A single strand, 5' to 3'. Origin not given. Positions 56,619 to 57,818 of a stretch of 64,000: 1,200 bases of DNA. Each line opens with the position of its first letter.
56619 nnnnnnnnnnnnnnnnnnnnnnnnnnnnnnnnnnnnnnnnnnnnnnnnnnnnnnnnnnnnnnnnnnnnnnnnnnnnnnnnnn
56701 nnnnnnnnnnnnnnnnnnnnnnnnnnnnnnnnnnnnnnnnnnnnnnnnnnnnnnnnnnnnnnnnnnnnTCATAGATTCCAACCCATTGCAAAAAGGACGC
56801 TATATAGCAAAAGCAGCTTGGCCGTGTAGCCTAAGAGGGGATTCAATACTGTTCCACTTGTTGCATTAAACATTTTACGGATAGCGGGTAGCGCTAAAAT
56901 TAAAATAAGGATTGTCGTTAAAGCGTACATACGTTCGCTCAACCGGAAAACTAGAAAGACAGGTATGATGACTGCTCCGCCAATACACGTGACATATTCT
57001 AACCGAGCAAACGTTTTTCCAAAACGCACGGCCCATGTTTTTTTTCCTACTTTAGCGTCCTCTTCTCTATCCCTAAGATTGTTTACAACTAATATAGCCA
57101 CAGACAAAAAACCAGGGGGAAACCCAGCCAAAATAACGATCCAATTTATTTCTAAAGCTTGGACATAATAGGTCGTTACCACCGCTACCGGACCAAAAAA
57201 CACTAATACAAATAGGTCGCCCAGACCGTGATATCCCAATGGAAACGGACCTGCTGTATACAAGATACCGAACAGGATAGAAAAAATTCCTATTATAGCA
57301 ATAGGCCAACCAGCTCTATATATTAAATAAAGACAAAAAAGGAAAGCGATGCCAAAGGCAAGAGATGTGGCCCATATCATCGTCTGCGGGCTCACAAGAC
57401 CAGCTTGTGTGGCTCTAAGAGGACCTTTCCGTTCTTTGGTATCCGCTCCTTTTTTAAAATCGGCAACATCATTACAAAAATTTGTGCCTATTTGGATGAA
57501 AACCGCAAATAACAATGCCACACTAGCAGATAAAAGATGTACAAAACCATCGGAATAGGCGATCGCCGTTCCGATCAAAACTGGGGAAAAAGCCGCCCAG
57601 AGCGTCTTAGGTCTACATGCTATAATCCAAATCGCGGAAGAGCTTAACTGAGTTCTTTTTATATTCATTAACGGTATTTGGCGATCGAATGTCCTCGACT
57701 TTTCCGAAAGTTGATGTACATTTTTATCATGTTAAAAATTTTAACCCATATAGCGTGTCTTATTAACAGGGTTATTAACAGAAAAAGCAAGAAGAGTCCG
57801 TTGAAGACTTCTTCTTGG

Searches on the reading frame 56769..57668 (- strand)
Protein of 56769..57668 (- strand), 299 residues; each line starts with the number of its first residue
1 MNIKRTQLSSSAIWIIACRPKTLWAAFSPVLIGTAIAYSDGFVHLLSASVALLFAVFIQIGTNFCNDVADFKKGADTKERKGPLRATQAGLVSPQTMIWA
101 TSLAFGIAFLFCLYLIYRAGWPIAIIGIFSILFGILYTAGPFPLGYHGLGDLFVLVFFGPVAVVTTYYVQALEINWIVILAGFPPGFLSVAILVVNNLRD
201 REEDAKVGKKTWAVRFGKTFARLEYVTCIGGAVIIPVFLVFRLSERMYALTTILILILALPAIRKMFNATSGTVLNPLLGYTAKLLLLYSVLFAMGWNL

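Call 9: search_protein_families(library=pfam, proteins=[window:56769-57668:-])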
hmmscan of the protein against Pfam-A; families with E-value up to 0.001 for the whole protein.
window:56769-57668:- (299 aa): 1 family
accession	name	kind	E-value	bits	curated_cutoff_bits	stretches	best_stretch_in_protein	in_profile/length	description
PF01040.23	UbiA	-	6.8e-37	127.5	34.2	1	27-267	2-232/250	UbiA prenyltransferase family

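Call 60: find_encoding_contigs(protein=window:56769-57668:-, flank=6000, max_places=10)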
Protein window:56769-57668:- (299 aa): 13 contigs read that carry it; 5 places shown.
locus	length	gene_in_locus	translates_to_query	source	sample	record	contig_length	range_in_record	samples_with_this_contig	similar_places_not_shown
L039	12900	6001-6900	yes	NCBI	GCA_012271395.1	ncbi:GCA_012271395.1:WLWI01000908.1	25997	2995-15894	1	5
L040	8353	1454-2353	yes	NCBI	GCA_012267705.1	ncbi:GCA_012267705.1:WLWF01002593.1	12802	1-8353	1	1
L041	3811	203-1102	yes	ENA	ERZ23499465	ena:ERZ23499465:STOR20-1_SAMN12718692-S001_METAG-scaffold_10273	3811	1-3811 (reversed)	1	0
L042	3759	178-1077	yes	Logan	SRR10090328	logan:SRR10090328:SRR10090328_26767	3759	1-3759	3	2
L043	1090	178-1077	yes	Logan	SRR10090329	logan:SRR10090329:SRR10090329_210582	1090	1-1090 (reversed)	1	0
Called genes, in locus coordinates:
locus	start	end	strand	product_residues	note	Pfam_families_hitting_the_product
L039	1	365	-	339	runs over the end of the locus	PF00174:Oxidored_molyb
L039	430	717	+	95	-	PF00479:G6PD_N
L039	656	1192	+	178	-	PF02781:G6PD_C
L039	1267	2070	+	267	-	PF01048:PNP_UDP_1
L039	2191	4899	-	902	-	PF00330:Aconitase, PF00694:Aconitase_C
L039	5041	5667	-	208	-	PF00929:RNase_T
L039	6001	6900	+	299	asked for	PF01040:UbiA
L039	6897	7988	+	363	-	PF21508:MenC_N, PF13378:MR_MLE_C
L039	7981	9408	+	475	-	PF00501:AMP-binding, PF13193:AMP-binding_C (weak)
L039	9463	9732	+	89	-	-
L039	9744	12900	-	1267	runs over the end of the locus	PF03710:GlnE, PF08335:GlnD_UR_UTase, PF03710:GlnE, PF08335:GlnD_UR_UTase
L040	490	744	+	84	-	-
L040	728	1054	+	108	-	PF12844:HTH_19 (weak), PF13560:HTH_31, PF01381:HTH_3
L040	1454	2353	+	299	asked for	PF01040:UbiA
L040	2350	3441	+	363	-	PF21508:MenC_N, PF13378:MR_MLE_C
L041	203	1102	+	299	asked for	PF01040:UbiA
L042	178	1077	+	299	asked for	PF01040:UbiA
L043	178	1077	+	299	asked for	PF01040:UbiA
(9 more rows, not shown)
